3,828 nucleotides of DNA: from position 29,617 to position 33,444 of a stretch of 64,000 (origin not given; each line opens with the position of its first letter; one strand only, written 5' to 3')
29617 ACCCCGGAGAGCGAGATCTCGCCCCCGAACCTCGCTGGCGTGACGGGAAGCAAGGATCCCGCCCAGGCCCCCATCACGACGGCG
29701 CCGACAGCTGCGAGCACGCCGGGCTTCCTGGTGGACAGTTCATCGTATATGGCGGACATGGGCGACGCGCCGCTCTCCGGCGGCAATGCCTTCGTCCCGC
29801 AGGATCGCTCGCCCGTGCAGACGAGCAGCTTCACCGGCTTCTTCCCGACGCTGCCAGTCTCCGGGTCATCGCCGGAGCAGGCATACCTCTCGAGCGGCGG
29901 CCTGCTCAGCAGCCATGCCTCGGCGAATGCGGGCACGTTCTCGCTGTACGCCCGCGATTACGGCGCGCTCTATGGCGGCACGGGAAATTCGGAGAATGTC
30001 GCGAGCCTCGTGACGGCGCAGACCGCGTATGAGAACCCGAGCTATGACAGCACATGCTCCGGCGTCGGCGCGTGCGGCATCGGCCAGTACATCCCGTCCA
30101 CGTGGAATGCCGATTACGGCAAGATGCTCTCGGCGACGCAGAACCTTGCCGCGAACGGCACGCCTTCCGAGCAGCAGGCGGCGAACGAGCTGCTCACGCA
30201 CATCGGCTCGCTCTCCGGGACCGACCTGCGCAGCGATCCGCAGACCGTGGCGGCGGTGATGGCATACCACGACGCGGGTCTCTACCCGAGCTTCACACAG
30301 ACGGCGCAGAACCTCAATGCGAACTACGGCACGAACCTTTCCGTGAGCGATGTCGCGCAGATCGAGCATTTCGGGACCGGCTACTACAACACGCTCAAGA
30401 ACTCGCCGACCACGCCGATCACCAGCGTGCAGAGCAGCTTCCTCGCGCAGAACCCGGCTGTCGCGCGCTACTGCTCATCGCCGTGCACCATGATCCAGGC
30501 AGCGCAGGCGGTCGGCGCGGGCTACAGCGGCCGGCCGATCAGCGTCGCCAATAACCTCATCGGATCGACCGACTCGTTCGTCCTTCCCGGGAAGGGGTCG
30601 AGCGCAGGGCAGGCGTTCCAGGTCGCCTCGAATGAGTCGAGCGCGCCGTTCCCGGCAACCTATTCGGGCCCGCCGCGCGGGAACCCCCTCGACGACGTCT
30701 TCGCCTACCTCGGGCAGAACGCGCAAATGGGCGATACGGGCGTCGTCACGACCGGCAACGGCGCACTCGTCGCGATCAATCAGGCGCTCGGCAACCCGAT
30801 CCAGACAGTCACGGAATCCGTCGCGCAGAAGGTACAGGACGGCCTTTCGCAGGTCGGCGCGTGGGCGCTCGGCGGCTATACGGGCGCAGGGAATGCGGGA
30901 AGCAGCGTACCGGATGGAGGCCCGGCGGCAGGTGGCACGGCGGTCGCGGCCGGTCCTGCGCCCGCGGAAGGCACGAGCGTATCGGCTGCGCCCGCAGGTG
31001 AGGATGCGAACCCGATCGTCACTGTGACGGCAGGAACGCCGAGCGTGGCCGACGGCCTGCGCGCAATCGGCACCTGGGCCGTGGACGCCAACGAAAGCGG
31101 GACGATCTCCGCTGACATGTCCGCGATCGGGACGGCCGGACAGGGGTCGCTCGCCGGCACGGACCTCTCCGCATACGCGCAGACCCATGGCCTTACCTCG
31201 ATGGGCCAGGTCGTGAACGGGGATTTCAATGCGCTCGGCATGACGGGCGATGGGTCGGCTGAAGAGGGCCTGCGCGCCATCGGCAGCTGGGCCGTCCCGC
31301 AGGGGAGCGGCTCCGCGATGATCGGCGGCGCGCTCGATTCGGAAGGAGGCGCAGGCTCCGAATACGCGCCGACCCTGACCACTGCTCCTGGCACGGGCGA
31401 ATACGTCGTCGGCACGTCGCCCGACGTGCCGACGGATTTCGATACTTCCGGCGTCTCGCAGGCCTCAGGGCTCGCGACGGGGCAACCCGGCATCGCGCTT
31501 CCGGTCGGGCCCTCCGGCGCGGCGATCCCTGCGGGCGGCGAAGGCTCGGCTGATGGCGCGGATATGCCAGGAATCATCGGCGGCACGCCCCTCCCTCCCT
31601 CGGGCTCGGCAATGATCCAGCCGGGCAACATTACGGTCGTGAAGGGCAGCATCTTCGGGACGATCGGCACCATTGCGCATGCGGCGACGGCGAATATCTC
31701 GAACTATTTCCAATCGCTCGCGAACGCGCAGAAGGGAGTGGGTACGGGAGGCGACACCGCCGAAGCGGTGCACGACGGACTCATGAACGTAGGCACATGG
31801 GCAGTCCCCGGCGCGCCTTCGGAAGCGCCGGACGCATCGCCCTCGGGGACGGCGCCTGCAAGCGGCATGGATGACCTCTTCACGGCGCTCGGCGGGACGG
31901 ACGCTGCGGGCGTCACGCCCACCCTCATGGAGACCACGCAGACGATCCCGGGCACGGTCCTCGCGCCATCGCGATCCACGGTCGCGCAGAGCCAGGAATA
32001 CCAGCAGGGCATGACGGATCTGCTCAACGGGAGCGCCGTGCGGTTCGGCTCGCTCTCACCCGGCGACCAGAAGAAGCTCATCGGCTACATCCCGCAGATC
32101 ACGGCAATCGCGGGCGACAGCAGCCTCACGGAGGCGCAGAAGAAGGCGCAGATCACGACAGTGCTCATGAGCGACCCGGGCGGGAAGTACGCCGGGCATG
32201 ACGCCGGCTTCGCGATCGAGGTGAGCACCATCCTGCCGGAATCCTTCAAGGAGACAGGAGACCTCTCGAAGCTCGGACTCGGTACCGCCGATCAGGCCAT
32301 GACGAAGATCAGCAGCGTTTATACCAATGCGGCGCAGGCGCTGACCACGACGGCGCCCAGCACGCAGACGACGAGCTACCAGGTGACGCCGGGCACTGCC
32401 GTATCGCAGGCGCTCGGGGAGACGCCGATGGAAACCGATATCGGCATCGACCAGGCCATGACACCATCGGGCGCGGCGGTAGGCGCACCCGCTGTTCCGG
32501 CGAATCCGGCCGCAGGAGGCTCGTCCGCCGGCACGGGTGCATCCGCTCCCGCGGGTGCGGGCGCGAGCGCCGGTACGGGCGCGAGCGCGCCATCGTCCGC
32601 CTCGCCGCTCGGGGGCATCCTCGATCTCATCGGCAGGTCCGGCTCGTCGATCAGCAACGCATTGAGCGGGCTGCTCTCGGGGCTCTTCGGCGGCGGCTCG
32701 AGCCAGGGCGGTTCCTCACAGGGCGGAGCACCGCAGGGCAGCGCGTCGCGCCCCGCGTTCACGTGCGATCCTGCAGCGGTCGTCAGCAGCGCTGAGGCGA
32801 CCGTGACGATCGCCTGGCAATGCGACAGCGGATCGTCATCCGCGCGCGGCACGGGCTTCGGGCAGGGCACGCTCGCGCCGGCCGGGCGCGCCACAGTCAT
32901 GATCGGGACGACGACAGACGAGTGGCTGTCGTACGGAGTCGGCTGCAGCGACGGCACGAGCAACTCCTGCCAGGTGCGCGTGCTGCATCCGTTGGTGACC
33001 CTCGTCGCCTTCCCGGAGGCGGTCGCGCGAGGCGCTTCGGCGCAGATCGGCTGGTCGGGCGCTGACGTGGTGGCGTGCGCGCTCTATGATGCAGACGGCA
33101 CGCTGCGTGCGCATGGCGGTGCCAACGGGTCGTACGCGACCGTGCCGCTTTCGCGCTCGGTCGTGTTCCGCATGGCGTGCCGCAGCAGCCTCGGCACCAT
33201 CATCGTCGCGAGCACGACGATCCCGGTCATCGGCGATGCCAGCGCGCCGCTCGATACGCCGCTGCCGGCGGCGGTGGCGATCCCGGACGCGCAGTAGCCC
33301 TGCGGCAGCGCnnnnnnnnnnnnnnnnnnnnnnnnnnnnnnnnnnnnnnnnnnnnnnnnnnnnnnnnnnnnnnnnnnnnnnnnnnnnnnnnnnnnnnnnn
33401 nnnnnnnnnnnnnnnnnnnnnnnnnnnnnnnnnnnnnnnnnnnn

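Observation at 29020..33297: Giant (about 1425 aa) secreted low-complexity protein carrying a lytic-transglycosylase-like domain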

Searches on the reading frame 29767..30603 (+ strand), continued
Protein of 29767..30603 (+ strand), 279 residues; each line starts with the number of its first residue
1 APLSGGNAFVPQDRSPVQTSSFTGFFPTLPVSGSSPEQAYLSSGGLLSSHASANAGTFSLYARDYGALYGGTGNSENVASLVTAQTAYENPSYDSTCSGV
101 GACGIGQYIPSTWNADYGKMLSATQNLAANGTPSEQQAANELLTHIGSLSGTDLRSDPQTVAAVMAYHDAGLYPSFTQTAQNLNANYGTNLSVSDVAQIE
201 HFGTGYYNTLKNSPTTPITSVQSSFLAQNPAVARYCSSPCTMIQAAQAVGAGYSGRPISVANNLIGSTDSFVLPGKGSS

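Call 73: search_dna_similar(query=window:29920-30591:+, collection=plasmids, mode=protein, max_evalue=10, max_rows=15)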
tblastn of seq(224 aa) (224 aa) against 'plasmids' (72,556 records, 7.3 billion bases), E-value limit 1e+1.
Records with a match: 16; places in all: 16; records where one place covers at least 80% of the query: 0.
Best place of each record, by identity: <60% 16.
By first word of the organism name: Streptomyces 11; Arthrobacter 2; Kocuria 2; Dermacoccus 1.
By predicted mobility (MOB-suite, as given by PLSDB): non-mobilizable 11; mobilizable 5.
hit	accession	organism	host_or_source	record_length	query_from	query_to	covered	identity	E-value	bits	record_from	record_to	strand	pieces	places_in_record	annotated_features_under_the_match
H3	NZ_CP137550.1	Streptomyces sp. N50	Selaginella tamariscina,cell ...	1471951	12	157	65%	26.4%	3e+0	37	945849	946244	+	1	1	record has no annotation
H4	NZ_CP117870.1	Arthrobacter agilis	cell culture,Middle part of the water ...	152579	29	146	53%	31.0%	5e+0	36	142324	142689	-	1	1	transglycosylase SLT domain-containing protein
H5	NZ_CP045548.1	Streptomyces sp. SYP-A7193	cell culture,soil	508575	4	122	53%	28.9%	8e-2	41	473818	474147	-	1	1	lytic transglycosylase domain-containing protein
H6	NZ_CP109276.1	Streptomyces anthocyanicus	-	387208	4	122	53%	28.9%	3e-1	40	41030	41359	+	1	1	NlpC/P60 family protein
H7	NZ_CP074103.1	Streptomyces mirabilis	fresh creek bank soil, topsoil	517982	12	120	49%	31.3%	5e+0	35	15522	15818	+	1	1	peptidoglycan DD-metalloendopeptidase family protein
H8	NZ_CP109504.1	Streptomyces sp. NBC_01426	-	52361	12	120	49%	31.3%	6e+0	35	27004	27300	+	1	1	peptidoglycan DD-metalloendopeptidase family protein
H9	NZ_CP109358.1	Streptomyces sp. NBC_01562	-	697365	9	122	51%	29.8%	5e+0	36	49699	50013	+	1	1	bifunctional lytic transglycosylase/C40 family peptidase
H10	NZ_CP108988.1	Streptomyces sp. NBC_00723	-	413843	14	122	49%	31.2%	1e-1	41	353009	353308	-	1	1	bifunctional lytic transglycosylase/C40 family peptidase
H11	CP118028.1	Streptomyces enissocaesilis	mixed culture,soil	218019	4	122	53%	28.6%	1e+0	37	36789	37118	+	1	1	bifunctional lytic transglycosylase/C40 family peptidase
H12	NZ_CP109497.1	Streptomyces sp. NBC_01431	-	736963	12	122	50%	27.4%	2e+0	37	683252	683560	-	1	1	NlpC/P60 family protein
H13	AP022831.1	Kocuria sp. TGY1120_3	-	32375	28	120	42%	32.3%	3e+0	36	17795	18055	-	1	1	record has no annotation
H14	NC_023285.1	Streptomyces sp. F8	-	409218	12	79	30%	39.1%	5e+0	35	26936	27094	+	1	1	peptidoglycan DD-metalloendopeptidase family protein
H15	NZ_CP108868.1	Streptomyces sp. NBC_00829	-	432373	12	79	30%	39.1%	6e+0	35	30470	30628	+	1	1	peptidoglycan DD-metalloendopeptidase family protein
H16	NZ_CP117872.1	Arthrobacter agilis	cell culture,Middle part of the water ...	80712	28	80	24%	43.6%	6e+0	35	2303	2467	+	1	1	transglycosylase SLT domain-containing protein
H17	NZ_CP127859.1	Kocuria rosea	single cell culture,deep sea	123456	28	68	18%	53.7%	4e-1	39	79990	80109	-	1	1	transglycosylase SLT domain-containing protein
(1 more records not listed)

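Call 74: get_annotated_region(hit=H5, flank=2500)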
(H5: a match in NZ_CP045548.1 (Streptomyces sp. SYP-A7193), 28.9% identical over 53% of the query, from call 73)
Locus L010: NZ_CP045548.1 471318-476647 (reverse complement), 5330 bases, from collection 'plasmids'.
description: Streptomyces sp. SYP-A7193 plasmid unnamed1, complete sequence
organism: Streptomyces sp. SYP-A7193 (NCBI taxid 2662065)
taxonomy: Bacteria; Actinomycetota; Actinomycetes; Kitasatosporales; Streptomycetaceae; Streptomyces; Streptomyces sp. SYP-A7193
host: -; source: cell culture,soil; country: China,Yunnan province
typing (MOB-suite, as given by PLSDB): non-mobilizable; replicon rep_cluster_1910
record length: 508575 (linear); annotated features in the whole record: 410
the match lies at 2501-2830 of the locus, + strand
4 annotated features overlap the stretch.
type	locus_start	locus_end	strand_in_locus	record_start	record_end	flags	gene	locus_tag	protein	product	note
CDS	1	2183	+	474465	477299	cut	-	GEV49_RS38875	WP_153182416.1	hypothetical protein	-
CDS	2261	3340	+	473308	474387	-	-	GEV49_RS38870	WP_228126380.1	lytic transglycosylase domain-containing protein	-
CDS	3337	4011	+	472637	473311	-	-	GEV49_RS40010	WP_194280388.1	hypothetical protein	-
CDS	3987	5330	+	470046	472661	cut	-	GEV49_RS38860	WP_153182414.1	ATP/GTP-binding protein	-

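Call 75: get_annotated_region(hit=H17, flank=2500)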
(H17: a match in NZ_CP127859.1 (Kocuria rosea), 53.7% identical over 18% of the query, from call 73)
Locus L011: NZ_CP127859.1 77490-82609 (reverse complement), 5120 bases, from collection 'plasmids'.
description: Kocuria rosea strain 13 plasmid unnamed2, complete sequence
organism: Kocuria rosea (NCBI taxid 1275)
taxonomy: Bacteria; Actinomycetota; Actinomycetes; Micrococcales; Micrococcaceae; Kocuria; Kocuria rosea
host: -; source: single cell culture,deep sea; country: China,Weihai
typing (MOB-suite, as given by PLSDB): mobilizable; relaxase MOBP
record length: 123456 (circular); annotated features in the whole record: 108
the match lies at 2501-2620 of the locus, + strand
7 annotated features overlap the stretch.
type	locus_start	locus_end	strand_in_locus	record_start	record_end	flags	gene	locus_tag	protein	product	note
CDS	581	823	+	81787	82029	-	-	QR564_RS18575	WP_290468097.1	helix-turn-helix domain-containing protein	-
CDS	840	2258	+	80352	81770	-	-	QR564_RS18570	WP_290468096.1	chromosome partitioning protein ParA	-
CDS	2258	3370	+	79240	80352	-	-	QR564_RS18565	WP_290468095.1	transglycosylase SLT domain-containing protein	-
CDS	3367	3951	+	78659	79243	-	-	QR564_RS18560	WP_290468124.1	hypothetical protein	-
CDS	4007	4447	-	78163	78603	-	-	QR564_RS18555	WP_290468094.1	hypothetical protein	-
CDS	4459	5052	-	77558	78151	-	-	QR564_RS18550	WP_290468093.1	hypothetical protein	-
CDS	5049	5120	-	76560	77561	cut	-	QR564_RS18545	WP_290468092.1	hypothetical protein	-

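Call 76: search_protein_families(library=pfam, proteins=[L010:2261-3340:+, L011:2258-3370:+], max_evalue=0.01)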
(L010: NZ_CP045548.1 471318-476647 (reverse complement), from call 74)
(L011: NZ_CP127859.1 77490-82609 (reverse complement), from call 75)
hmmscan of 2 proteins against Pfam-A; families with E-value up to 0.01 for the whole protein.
L010:2261-3340:+ (359 aa): 2 families
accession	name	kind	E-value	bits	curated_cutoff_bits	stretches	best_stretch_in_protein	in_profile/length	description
PF00877.26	NLPC_P60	-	7.9e-23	80.9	23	1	229-341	1-86/105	NlpC/P60 family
PF13406.11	SLT_2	-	1.2e-05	25.1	24.3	1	124-168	155-200/292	Transglycosylase SLT domain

L011:2258-3370:+ (370 aa): 4 families
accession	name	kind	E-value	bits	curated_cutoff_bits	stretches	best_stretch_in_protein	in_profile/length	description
PF01464.25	SLT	-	2.5e-17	63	21.3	1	71-176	3-105/117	Transglycosylase SLT domain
PF01551.29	Peptidase_M23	-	2.6e-09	37.6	28.7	1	248-344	2-92/96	Peptidase family M23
PF13406.11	SLT_2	-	0.00014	21.6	24.3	1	86-141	134-198/292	Transglycosylase SLT domain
PF06737.19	Transglycosylas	-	0.0067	17.5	27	1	89-131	10-53/77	Transglycosylase-like domain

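Call 80: search_protein_families(library=phrogs, proteins=[window:29767-30603:+, P0002, P0003], max_evalue=1)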
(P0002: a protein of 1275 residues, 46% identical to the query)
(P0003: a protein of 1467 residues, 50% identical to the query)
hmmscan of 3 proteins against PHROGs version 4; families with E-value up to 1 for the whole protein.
seq(279 aa): 1 family
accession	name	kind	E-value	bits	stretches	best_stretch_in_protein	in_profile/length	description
phrog_35729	-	unknown function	0.24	12.6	1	124-171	37-84/105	-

P0002 (1275 aa): 0 families

P0003 (1467 aa): 1 family
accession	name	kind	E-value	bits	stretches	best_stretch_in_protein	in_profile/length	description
phrog_669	-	lysis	0.066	11.4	1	897-934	935-972/1946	endolysin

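Call 83: search_protein_families(library=ncbifam, proteins=[window:29767-30603:+], max_evalue=1)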
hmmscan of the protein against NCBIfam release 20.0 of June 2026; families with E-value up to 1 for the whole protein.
seq(279 aa): 0 families

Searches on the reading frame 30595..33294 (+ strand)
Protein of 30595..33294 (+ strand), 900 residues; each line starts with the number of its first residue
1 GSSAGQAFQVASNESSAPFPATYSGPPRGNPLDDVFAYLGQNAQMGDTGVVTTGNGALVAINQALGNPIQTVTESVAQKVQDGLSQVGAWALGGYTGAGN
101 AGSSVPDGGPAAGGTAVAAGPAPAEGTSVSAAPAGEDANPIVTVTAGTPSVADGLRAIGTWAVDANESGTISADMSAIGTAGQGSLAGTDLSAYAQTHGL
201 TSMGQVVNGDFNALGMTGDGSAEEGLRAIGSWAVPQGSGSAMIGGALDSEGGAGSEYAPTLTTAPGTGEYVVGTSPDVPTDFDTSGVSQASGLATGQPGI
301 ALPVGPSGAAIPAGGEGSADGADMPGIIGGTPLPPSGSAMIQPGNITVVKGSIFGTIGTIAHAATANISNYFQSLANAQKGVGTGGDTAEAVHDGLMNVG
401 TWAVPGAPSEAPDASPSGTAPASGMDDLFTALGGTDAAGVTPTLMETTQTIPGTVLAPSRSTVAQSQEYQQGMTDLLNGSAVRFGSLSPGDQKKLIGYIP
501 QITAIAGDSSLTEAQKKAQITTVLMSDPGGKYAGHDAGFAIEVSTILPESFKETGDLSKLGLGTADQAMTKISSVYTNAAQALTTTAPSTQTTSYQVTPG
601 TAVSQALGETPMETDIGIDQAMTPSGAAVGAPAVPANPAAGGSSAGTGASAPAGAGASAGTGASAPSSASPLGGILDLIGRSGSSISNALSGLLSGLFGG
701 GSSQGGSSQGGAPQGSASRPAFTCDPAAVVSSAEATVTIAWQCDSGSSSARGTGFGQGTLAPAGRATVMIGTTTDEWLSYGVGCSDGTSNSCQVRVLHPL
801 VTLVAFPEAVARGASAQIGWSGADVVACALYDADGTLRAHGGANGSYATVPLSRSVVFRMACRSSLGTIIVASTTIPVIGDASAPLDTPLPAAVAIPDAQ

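Call 71: predict_structure(alignment_id=A4)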
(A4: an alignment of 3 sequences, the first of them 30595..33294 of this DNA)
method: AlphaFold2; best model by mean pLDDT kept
length: 900 residues; sequences in the alignment: 3
mean_pLDDT: 37.0   pTM: 0.25
mean pLDDT of the five models: 37.0, 34.3, 33.5, 32.6, 29.2
residues with pLDDT >= 90: 0; 70-90: 49; 50-70: 88; < 50: 763
segments of 3 or more residues with pLDDT < 50: 1-21, 45-488, 533-719, 726-731, 800-900
pLDDT, mean of each block of 10 residues (from residue 1): 39 42 55 60 49 40 35 37 36 32 30 26 27 28 27 31 26 25 31 41 35 35 35 28 26 26 28 31 28 29 29 29 27 31 24 29 33 39 37 34 30 32 32 26 25 24 30 33 42 58 68 69 70 43 34 38 35 30 28 25 27 25 25 26 26 28 27 27 31 37 34 39 51 61 77 60 63 65 80 66 39 36 34 42 35 35 33 35 38 31
secondary structure, 60 per line:
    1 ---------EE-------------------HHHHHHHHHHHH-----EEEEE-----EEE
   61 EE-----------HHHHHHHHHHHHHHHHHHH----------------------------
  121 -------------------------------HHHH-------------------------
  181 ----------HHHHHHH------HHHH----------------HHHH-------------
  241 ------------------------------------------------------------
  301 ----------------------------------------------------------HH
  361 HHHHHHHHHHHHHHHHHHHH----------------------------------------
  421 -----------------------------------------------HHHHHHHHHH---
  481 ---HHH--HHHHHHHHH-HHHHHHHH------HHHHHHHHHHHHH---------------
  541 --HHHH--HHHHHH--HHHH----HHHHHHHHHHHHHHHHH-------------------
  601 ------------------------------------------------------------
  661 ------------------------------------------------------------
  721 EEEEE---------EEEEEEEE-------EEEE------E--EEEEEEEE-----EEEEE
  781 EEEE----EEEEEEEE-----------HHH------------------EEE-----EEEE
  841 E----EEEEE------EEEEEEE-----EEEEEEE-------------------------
elements in order (helices of 4 or more, strands of 3 or more residues): H31-42 E48-52 E58-62 H74-92 H152-155 H191-197 H204-207 H224-227 H359-380 H468-477 H489-497 H499-506 H513-525 H543-546 H549-554 H557-560 H565-581 E721-725 E735-742 E750-753 E763-770 E776-784 E789-796 E829-831 E837-841 E846-850 E857-863 E869-875

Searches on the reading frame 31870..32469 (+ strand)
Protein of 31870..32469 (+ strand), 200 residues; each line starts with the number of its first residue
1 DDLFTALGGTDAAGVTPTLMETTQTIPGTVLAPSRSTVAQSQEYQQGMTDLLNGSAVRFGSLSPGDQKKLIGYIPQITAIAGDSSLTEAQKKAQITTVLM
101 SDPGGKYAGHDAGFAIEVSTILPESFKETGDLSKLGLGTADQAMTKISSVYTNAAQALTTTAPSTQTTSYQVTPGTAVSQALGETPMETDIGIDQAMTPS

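Call 10: search_protein_families(library=pfam, proteins=[window:31870-32469:+], max_evalue=10)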
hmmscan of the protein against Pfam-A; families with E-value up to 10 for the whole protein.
seq(200 aa): 1 family
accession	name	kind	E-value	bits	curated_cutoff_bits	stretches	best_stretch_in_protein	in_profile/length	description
PF10696.14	DUF2501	-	0.087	13.5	21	1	7-62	5-52/78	Protein of unknown function (DUF2501)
